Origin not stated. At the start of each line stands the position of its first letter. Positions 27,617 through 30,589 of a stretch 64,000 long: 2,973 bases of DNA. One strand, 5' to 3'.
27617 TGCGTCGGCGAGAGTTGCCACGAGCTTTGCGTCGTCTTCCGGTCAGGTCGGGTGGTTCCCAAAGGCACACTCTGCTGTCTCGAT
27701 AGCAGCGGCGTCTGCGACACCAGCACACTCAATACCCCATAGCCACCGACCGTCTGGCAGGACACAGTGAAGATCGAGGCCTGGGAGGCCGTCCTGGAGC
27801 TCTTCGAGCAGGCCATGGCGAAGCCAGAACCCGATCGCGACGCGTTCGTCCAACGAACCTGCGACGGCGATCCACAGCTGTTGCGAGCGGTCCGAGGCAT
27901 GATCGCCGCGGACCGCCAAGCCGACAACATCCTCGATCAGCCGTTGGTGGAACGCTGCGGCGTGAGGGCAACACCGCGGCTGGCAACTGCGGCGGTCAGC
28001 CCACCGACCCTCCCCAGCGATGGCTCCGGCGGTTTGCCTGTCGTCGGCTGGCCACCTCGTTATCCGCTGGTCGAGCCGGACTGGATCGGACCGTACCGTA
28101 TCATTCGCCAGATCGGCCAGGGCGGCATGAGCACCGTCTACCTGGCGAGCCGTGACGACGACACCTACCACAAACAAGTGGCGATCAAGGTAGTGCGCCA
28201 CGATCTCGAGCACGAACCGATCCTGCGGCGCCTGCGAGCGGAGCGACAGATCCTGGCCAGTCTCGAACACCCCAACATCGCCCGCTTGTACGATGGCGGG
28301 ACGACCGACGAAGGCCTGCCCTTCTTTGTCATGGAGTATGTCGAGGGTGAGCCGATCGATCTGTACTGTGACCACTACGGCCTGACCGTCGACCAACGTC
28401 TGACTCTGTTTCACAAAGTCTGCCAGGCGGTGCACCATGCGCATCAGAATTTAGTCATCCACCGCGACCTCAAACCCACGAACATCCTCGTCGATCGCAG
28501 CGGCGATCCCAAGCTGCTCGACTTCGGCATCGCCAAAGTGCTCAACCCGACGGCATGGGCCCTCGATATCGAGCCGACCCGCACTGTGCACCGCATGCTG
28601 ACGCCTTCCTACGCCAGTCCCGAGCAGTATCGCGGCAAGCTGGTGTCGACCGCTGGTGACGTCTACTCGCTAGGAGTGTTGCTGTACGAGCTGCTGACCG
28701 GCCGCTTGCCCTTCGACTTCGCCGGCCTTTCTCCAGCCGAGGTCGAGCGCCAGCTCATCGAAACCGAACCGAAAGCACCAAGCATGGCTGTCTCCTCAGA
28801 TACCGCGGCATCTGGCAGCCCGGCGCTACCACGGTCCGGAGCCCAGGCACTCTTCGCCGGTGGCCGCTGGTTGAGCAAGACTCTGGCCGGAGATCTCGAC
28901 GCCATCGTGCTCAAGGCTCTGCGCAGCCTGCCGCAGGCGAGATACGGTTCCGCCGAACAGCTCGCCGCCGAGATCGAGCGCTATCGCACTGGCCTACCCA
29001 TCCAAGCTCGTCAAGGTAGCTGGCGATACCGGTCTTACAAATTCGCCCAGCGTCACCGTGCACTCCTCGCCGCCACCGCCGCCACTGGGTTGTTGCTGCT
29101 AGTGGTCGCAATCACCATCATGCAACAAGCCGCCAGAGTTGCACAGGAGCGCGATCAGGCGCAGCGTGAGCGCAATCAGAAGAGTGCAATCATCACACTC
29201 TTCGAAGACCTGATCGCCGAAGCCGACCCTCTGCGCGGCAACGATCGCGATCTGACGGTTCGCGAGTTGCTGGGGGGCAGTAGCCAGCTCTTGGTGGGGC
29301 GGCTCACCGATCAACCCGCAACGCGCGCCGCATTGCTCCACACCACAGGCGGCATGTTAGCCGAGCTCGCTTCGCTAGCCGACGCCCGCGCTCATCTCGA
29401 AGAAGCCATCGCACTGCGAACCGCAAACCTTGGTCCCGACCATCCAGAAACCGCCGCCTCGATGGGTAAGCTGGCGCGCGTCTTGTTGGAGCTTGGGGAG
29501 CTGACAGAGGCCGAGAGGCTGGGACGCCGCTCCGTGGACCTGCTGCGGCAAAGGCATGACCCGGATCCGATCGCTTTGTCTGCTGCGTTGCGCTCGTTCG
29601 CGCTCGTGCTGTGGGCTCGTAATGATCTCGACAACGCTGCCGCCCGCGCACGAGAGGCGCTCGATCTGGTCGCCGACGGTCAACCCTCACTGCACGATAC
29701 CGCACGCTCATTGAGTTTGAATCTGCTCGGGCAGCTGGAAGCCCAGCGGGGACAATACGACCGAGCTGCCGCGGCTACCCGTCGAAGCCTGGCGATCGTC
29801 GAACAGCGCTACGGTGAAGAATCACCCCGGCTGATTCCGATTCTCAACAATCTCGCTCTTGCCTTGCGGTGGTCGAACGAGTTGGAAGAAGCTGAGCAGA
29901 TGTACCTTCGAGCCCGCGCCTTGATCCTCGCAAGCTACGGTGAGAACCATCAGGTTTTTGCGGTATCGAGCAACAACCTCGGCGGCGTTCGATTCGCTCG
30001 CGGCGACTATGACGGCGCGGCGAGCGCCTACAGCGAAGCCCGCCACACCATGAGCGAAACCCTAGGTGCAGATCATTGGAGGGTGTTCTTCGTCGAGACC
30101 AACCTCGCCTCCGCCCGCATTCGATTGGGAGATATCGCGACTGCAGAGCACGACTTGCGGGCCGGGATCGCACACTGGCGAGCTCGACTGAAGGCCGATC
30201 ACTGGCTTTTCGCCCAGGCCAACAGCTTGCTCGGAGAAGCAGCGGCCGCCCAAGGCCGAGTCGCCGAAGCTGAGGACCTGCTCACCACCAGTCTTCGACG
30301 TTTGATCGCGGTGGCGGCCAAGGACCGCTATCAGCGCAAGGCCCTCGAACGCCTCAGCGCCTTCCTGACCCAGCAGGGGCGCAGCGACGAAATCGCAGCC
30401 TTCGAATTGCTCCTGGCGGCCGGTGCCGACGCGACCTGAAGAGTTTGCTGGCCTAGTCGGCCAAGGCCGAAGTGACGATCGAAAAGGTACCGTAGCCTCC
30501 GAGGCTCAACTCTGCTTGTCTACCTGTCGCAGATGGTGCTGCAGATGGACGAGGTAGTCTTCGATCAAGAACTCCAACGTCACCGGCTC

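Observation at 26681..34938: ECF43-like sigma + TPR receptor Ser/Thr kinase modules each accompanied by a small secreted Cys-rich protein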

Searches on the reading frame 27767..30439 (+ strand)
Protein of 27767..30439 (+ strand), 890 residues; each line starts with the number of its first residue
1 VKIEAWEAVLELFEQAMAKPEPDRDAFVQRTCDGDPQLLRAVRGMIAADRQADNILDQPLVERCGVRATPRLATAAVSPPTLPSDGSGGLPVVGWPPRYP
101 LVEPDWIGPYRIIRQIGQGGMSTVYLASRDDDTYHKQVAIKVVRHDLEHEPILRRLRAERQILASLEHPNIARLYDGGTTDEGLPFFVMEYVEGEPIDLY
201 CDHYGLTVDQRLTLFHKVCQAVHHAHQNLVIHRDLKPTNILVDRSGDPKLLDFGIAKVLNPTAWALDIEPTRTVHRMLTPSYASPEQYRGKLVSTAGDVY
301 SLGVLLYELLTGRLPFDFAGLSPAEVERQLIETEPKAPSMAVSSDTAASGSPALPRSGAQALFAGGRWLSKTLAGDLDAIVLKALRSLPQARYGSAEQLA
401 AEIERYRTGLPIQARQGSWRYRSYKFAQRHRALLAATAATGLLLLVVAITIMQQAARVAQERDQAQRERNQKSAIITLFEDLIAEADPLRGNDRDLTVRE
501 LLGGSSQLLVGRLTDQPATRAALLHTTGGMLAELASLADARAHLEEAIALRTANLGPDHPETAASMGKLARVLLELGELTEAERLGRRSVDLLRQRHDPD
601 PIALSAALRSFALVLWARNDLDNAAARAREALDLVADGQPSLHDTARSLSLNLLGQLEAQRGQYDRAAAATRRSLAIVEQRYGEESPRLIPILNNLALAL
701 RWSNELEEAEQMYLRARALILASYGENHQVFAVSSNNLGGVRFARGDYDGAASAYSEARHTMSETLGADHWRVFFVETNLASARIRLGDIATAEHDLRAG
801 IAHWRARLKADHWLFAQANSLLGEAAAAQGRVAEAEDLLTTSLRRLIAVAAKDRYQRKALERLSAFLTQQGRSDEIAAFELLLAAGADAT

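Call 5: search_protein_families(library=pfam, proteins=[window:27767-30439:+], max_evalue=0.01)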
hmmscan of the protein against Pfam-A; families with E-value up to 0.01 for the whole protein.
window:27767-30439:+ (890 aa): 11 families
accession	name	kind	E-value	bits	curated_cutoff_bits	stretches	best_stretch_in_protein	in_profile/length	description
PF00069.31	Pkinase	-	4.5e-45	154.5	31.7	1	110-317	1-198/263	Protein kinase domain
PF13424.12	TPR_12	-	1.4e-33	115.3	30.1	6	521-595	3-77/77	Tetratricopeptide repeat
PF07714.23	PK_Tyr_Ser-Thr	-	6.3e-31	108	23.1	1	112-334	3-221/258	Protein tyrosine and serine/threonine kinase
PF13374.12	TPR_10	-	1.8e-25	88.5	27.5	4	693-728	5-40/42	Tetratricopeptide repeat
PF24885.1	TPR_NPHP3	-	1.8e-16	60.7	100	2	518-631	96-209/239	Nephrocystin-3 TPR domain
PF17874.7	TPR_MalT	-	4e-13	49.8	45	2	515-680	34-193/336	MalT-like TPR region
PF07719.23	TPR_2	-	4.9e-11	42.3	27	0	650-677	3-30/34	Tetratricopeptide repeat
PF00515.34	TPR_1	-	1.5e-08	34.6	27.8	0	692-716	3-27/34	Tetratricopeptide repeat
PF03109.22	ABC1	-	3e-06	27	22.9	1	187-261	145-219/244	ABC1 atypical kinase-like domain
PF13432.12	TPR_16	-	4.3e-06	27.5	32.7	1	537-591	13-59/65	Tetratricopeptide repeat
PF06293.20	Kdo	-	0.004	17.1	21.3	0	121-246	21-155/207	Lipopolysaccharide kinase (Kdo/WaaP) family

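Call 16: search_protein_families(library=ncbifam, proteins=[window:27767-30439:+], max_evalue=0.01)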
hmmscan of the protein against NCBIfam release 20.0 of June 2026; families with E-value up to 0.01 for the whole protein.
window:27767-30439:+ (890 aa): 21 families
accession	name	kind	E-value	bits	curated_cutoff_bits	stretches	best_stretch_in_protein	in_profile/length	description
NF033483.0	PknB_PASTA_kin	equivalog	4.2e-72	244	450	2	110-342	9-232/563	Stk1 family PASTA domain-containing Ser/Thr kinase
NF047741.1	antiphage_MADS6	equivalog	9.1e-45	153.3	460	2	206-317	296-404/612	methylation-associated defense system protein kinase MAD6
TIGR03903.1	TOMM_kin_cyc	equivalog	4.6e-39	134.1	705.75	1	136-315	4-188/1267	TOMM system kinase/cyclase fusion protein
NF009651.0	PRK13184.1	equivalog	5.1e-37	127.3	839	1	107-316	1-231/932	serine/threonine-protein kinase PknD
NF052427.1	StpK7MSMEG_1200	equivalog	3e-33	115.1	900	2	106-321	5-214/601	serine/threonine protein kinase StpK7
NF040586.1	FxSxx_TPR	equivalog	7.9e-29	100.7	300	2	536-749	529-741/830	FxSxx-COOH system tetratricopeptide repeat protein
NF038150.1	lanthi_synth_IV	equivalog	1.3e-22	80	650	1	110-320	191-400/851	class IV lanthionine synthetase LanL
NF053615.1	SerThrKinAfsKStmc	equivalog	7e-22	77.9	1300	1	103-331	8-226/809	protein serine/threonine kinase AfsK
NF033442.0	BREX_PglW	equivalog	3.2e-21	74.8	990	1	107-315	203-427/1391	BREX system serine/threonine kinase PglW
NF038151.1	lanthi_synth_III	equivalog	5.4e-12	44.9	575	1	124-312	236-425/833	class III lanthionine synthetase LanKC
NF058632.1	SerThrKinPrkT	equivalog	6.5e-12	45.1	280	1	109-245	22-153/322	serine/threonine protein kinase PrkT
NF043056.1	T4SS_LegK1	equivalog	4.3e-10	38.8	550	1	205-309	184-283/516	Dot/Icm T4SS effector kinase LegK1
TIGR03724.2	arch_bud32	equivalog_domain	2.4e-07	30.4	125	1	147-260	31-135/193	KEOPS complex kinase/ATPase Bud32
NF011464.0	PRK14879.1-7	equivalog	4.8e-07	29.7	246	1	140-258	41-151/221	Kae1-associated kinase Bud32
NF011463.0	PRK14879.1-4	equivalog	3.3e-06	26.7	188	1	146-258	55-162/237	Kae1-associated kinase Bud32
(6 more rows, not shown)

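Call 30: find_homologous_proteins(query=window:27767-30436:+, max_evalue=1e-50)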
Query window:27767-30436:+ (890 aa): 7923 proteins with E <= 1e-50 among 8000 candidates; the best 120 are listed.
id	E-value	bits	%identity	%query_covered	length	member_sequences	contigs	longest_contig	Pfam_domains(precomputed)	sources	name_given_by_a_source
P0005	0.0e+0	1957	100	100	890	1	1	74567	PF07714.24,PF00069.32,PF17874.8,PF00515.35,PF03109.23,PF13424.13,PF24885.2,PF13432.13,PF07719.24,PF13374.13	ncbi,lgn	-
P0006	0.0e+0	1084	62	99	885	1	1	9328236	PF07714.24,PF00069.32,PF17874.8,PF00515.35,PF03109.23,PF13424.13,PF24885.2,PF07719.24,PF13374.13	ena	-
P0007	0.0e+0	1036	57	99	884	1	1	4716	PF13176.13,PF24885.2,PF13374.13,PF07714.24,PF00069.32,PF17874.8,PF00515.35,PF03109.23,PF13424.13,PF13432.13,PF13181.13,PF07719.24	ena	-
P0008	2.5e-247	841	47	99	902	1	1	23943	PF13176.13,PF24885.2,PF13374.13,PF07714.24,PF00069.32,PF17874.8,PF00515.35,PF03109.23,PF13424.13,PF13432.13,PF13181.13,PF07719.24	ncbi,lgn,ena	-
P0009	3.5e-247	841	47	99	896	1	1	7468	PF07714.24,PF00069.32,PF17874.8,PF00515.35,PF03109.23,PF13424.13,PF13176.13,PF24885.2,PF13432.13,PF07719.24,PF13374.13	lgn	-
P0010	1.4e-223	763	48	99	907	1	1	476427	PF07714.24,PF00069.32,PF00515.35,PF03109.23,PF13424.13,PF24885.2,PF07719.24,PF13374.13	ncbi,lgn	ncbi:MAG: serine/threonine-protein kinase [Acidobacteriota bacterium]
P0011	8.8e-219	747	46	99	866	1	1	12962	PF07714.24,PF00069.32,PF17874.8,PF00515.35,PF03109.23,PF13424.13,PF24885.2,PF13374.13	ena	-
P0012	1.4e-218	746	47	98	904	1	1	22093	PF07714.24,PF00069.32,PF17874.8,PF00515.35,PF03109.23,PF13424.13,PF13176.13,PF24885.2,PF13181.13,PF07719.24,PF13374.13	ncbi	ncbi:MAG: serine/threonine-protein kinase [Acidobacteriota bacterium]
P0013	3.0e-216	739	46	99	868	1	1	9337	PF07714.24,PF00069.32,PF17874.8,PF00515.35,PF03109.23,PF13424.13,PF13176.13,PF24885.2,PF13181.13,PF07719.24,PF13374.13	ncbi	-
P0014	1.1e-215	737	46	99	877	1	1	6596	PF07714.24,PF00069.32,PF17874.8,PF00515.35,PF03109.23,PF13424.13,PF13176.13,PF24885.2,PF13181.13,PF07719.24,PF13374.13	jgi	jgi:serine/threonine-protein kinase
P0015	2.3e-213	729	46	99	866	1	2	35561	PF13176.13,PF24885.2,PF13428.13,PF13374.13,PF07714.24,PF00069.32,PF17874.8,PF00515.35,PF03109.23,PF13424.13,PF13432.13,PF13181.13,PF07719.24,PF01636.30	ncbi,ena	-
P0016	3.4e-213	729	46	99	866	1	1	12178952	PF13414.13,PF21325.4,PF13176.13,PF24885.2,PF01163.29,PF13374.13,PF07721.21,PF07714.24,PF00069.32,PF00515.35,PF03109.23,PF13424.13,PF13181.13,PF07719.24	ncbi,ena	-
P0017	5.6e-213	728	46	99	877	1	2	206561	PF24885.2,PF13374.13,PF07714.24,PF00069.32,PF17874.8,PF00515.35,PF03109.23,PF13424.13,PF13432.13,PF13181.13,PF07719.24,PF01636.30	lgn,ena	-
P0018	1.7e-212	726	46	95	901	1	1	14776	PF07714.24,PF00069.32,PF17874.8,PF00515.35,PF03109.23,PF13424.13,PF13176.13,PF24885.2,PF07719.24,PF13374.13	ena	-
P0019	4.9e-212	725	44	99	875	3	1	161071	PF07714.24,PF00069.32,PF00515.35,PF03109.23,PF13424.13,PF13176.13,PF24885.2,PF13181.13,PF07719.24,PF01636.30,PF13374.13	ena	-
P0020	9.5e-212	724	44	99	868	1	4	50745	PF07714.24,PF00069.32,PF00515.35,PF03109.23,PF13424.13,PF13176.13,PF24885.2,PF07719.24,PF01636.30,PF13374.13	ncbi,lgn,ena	-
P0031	3.6e-207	709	45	99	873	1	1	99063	PF07714.24,PF00069.32,PF17874.8,PF00515.35,PF03109.23,PF13424.13,PF13176.13,PF24885.2,PF13181.13,PF07719.24,PF13374.13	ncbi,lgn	ncbi:MAG: serine/threonine-protein kinase [Acidobacteriota bacterium]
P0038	2.8e-205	702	44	100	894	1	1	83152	PF13176.13,PF24885.2,PF13374.13,PF07721.21,PF07714.24,PF00069.32,PF17874.8,PF00515.35,PF03109.23,PF13424.13,PF13432.13,PF07719.24,PF01636.30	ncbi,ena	-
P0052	2.9e-200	686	44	99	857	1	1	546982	PF13431.13,PF13176.13,PF24885.2,PF13374.13,PF14559.13,PF07714.24,PF00069.32,PF17874.8,PF00515.35,PF03109.23,PF13424.13,PF13432.13,PF13181.13,PF07719.24,PF01636.30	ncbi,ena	-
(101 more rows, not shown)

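Call 31: find_encoding_contigs(protein=P0006, flank=6000, max_places=2)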
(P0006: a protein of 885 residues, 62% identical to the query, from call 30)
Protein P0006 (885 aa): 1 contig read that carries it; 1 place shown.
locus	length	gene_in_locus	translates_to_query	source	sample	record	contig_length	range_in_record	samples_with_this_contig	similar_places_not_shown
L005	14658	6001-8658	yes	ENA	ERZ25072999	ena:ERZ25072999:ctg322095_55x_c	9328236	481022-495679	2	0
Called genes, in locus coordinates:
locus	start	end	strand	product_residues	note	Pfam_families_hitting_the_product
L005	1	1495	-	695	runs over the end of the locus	PF00009:GTP_EFTU, PF03144:GTP_EFTU_D2, PF22042:EF-G_D2, PF14492:EFG_III, PF16658:RF3_C (weak), PF03764:EFG_IV, PF00679:EFG_C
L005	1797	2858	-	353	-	PF13489:Methyltransf_23, PF01209:Ubie_methyltran (weak), PF13649:Methyltransf_25, PF13847:Methyltransf_31, PF08241:Methyltransf_11, PF08242:Methyltransf_12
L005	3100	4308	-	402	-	PF00691:OmpA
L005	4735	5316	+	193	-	PF07638:Sigma70_ECF, PF08281:Sigma70_r4_2 (weak), PF04545:Sigma70_r4 (weak)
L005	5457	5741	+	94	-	-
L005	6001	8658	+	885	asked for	PF00069:Pkinase, PF07714:PK_Tyr_Ser-Thr, PF03109:ABC1 (weak), PF17874:TPR_MalT (faint), PF00515:TPR_1 (faint), PF13424:TPR_12, PF13374:TPR_10 (weak), PF13424:TPR_12, +2 more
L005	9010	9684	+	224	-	-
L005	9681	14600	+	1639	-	PF05593:RHS_repeat (faint), PF25023:TEN_YD-shell, PF03527:RHS (faint)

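Call 32: find_encoding_contigs(protein=P0007, flank=6000, max_places=2)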
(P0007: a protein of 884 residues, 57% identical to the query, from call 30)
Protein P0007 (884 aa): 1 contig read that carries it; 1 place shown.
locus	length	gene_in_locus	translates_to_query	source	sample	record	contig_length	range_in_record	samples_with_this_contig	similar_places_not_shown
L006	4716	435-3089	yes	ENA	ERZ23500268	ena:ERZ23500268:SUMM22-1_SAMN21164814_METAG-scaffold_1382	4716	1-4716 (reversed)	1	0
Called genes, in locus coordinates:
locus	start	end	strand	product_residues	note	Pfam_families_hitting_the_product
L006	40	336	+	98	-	-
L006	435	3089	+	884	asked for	PF00069:Pkinase, PF07714:PK_Tyr_Ser-Thr, PF17874:TPR_MalT, PF24885:TPR_NPHP3, PF13424:TPR_12, PF13424:TPR_12, PF17874:TPR_MalT, PF13424:TPR_12, +8 more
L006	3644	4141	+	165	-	PF04978:MST (weak), PF12867:DinB_2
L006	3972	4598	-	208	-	-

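Call 37: find_encoding_contigs(protein=P0008, flank=4000, max_places=1)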
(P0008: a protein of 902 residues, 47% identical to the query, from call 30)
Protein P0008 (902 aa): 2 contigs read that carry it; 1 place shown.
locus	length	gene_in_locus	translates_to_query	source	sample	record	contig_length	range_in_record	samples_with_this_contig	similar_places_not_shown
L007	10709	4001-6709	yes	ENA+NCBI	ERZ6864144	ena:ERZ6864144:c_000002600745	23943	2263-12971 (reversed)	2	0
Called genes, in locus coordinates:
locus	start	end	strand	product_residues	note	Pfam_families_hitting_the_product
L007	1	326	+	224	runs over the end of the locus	PF01625:PMSR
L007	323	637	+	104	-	PF14114:DUF4286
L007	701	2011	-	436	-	PF01773:Nucleos_tra2_N, PF07670:Gate, PF07662:Nucleos_tra2_C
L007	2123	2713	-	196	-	PF00160:Pro_isomerase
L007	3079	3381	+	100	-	-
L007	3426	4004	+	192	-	PF07638:Sigma70_ECF, PF08281:Sigma70_r4_2, PF04545:Sigma70_r4 (weak)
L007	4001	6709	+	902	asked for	PF00069:Pkinase, PF07714:PK_Tyr_Ser-Thr, PF03109:ABC1 (weak), PF17874:TPR_MalT (weak), PF13374:TPR_10 (weak), PF13424:TPR_12, PF24885:TPR_NPHP3, PF13424:TPR_12, +7 more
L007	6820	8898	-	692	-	PF00009:GTP_EFTU, PF03144:GTP_EFTU_D2 (weak), PF22042:EF-G_D2, PF14492:EFG_III, PF03764:EFG_IV, PF00679:EFG_C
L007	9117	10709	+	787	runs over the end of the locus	PF00069:Pkinase, PF07714:PK_Tyr_Ser-Thr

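Call 38: find_encoding_contigs(protein=P0010, flank=4000, max_places=1)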
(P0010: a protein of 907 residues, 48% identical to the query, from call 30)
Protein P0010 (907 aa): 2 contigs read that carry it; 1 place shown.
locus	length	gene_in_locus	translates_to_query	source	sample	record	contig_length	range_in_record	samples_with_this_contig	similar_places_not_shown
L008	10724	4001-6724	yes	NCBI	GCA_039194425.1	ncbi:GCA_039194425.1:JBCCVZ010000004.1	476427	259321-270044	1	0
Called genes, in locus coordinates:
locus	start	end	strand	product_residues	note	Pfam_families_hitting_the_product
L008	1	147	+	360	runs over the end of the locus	PF04055:Radical_SAM, PF06463:Mob_synth_C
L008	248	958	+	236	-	PF00072:Response_reg, PF00486:Trans_reg_C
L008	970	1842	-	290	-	-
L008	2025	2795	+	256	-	PF00142:Fer4_NifH, PF01656:CbiA, PF02374:ArsA_ATPase, PF09140:MipZ (weak), PF10609:ParA, PF13614:AAA_31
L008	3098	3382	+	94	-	-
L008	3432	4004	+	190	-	PF07638:Sigma70_ECF, PF19889:DUF6362 (weak), PF08281:Sigma70_r4_2, PF04545:Sigma70_r4, PF13384:HTH_23 (faint)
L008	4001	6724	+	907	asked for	PF00069:Pkinase, PF07714:PK_Tyr_Ser-Thr, PF03109:ABC1 (weak), PF24885:TPR_NPHP3 (faint), PF00515:TPR_1 (faint), PF07719:TPR_2 (faint), PF13374:TPR_10 (faint), PF13424:TPR_12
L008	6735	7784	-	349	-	PF25919:BSH_CusB (faint), PF00364:Biotin_lipoyl (faint), PF25917:BSH_RND (weak), PF25973:BSH_CzcB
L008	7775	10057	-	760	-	PF03412:Peptidase_C39, PF00664:ABC_membrane, PF00005:ABC_tran, PF02463:SMC_N (faint)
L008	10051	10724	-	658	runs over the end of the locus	PF13185:GAF_2, PF25919:BSH_CusB (faint), PF26077:BSH_Fcp1 (faint)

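Call 39: find_encoding_contigs(protein=P0020, flank=4000, max_places=1)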
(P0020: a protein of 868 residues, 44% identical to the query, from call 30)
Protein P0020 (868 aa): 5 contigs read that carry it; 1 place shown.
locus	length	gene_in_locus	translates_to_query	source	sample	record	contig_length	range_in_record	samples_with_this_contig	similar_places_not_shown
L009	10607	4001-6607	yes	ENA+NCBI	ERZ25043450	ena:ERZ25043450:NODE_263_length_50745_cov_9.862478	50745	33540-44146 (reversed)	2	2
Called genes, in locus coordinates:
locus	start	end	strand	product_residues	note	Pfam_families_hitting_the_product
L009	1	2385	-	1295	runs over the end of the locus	PF01244:Peptidase_M19 (weak)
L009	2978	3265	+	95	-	-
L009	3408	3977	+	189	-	PF07638:Sigma70_ECF, PF08281:Sigma70_r4_2, PF04545:Sigma70_r4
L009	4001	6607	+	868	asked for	PF13176:TPR_7 (faint), PF00069:Pkinase, PF01636:APH (faint), PF07714:PK_Tyr_Ser-Thr, PF03109:ABC1 (weak), PF00515:TPR_1 (faint), PF24885:TPR_NPHP3 (faint), PF13424:TPR_12, +2 more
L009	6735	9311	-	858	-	PF12770:CHAT, PF25000:DUF7779, PF13374:TPR_10 (faint), PF13424:TPR_12 (faint)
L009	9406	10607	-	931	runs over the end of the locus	PF13191:AAA_16, PF13401:AAA_22 (faint), PF07719:TPR_2 (faint), PF13174:TPR_6 (faint), PF13432:TPR_16 (faint), PF13424:TPR_12 (faint), PF00515:TPR_1 (faint), PF13181:TPR_8 (faint)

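Call 52: find_encoding_contigs(protein=P0031, flank=4000, max_places=1)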
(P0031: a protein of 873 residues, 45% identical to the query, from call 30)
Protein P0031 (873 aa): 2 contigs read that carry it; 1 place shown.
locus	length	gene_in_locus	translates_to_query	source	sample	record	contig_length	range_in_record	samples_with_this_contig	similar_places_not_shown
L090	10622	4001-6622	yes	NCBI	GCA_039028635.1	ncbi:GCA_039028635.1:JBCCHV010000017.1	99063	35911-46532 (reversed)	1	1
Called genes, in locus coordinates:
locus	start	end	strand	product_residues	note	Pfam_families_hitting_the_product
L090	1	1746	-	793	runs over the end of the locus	PF01433:Peptidase_M1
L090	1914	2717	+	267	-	PF00657:Lipase_GDSL, PF13472:Lipase_GDSL_2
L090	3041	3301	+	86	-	-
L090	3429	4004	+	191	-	PF07638:Sigma70_ECF, PF08281:Sigma70_r4_2 (weak)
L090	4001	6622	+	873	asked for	PF00069:Pkinase, PF07714:PK_Tyr_Ser-Thr, PF03109:ABC1, PF24885:TPR_NPHP3 (weak), PF13424:TPR_12, PF13424:TPR_12 (weak), PF13424:TPR_12, PF13424:TPR_12, +6 more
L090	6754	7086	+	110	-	PF19806:DUF6289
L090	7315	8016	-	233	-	PF00106:adh_short, PF01370:Epimerase (weak), PF03807:F420_oxidored (faint), PF08659:KR, PF13561:adh_short_C2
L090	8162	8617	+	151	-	PF04191:PEMT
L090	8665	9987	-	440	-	-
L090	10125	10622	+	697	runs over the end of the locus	PF00486:Trans_reg_C, PF07719:TPR_2 (faint), PF13414:TPR_11 (faint), PF13428:TPR_14 (faint), PF13432:TPR_16 (faint), PF14559:TPR_19 (faint), PF00515:TPR_1 (faint), PF13181:TPR_8 (faint), +1 more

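Call 53: find_encoding_contigs(protein=P0038, flank=4000, max_places=1)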
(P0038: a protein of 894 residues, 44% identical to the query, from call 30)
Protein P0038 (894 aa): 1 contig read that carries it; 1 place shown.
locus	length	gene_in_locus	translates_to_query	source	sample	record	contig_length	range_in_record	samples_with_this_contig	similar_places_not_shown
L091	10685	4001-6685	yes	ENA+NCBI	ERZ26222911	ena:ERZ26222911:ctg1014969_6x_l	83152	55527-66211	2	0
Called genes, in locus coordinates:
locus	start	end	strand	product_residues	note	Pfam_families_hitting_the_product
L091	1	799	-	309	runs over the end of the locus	PF00348:polyprenyl_synt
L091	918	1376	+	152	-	PF13376:OmdA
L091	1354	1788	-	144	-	PF01850:PIN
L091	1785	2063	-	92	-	-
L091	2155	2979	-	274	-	PF13517:FG-GAP_3 (weak)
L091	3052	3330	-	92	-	-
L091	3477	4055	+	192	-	PF07638:Sigma70_ECF, PF04545:Sigma70_r4 (faint), PF08281:Sigma70_r4_2 (weak)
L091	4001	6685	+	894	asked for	PF00069:Pkinase, PF07714:PK_Tyr_Ser-Thr, PF03109:ABC1 (weak), PF13424:TPR_12, PF24885:TPR_NPHP3, PF13424:TPR_12, PF13424:TPR_12, PF24885:TPR_NPHP3, +11 more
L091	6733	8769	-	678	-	PF13625:Helicase_C_3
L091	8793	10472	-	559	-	PF13625:Helicase_C_3, PF00270:DEAD (weak), PF04851:ResIII, PF16203:ERCC3_RAD25_C, PF00271:Helicase_C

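Call 77: find_encoding_contigs(protein=P0016, flank=3000, max_places=1)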
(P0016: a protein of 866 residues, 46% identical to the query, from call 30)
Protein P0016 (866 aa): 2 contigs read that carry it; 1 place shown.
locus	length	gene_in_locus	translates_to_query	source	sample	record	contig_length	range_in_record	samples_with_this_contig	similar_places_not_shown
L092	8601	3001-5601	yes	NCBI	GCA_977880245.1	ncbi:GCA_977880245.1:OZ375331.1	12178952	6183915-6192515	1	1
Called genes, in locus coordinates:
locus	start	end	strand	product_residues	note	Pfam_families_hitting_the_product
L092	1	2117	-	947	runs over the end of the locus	PF00005:ABC_tran (faint), PF02463:SMC_N (faint), PF03193:RsgA_GTPase (faint), PF13191:AAA_16 (faint), PF13304:AAA_21 (faint), PF13401:AAA_22 (faint), PF17760:UvrA_inter, PF17755:UvrA_DNA-bind, +3 more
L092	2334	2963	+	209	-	PF07638:Sigma70_ECF, PF08281:Sigma70_r4_2 (weak), PF04545:Sigma70_r4 (faint)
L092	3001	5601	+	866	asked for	PF00069:Pkinase, PF07714:PK_Tyr_Ser-Thr, PF03109:ABC1, PF13424:TPR_12, PF13424:TPR_12, PF13374:TPR_10, PF13424:TPR_12, PF24885:TPR_NPHP3, +12 more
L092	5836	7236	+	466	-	-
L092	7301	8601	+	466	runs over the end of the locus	-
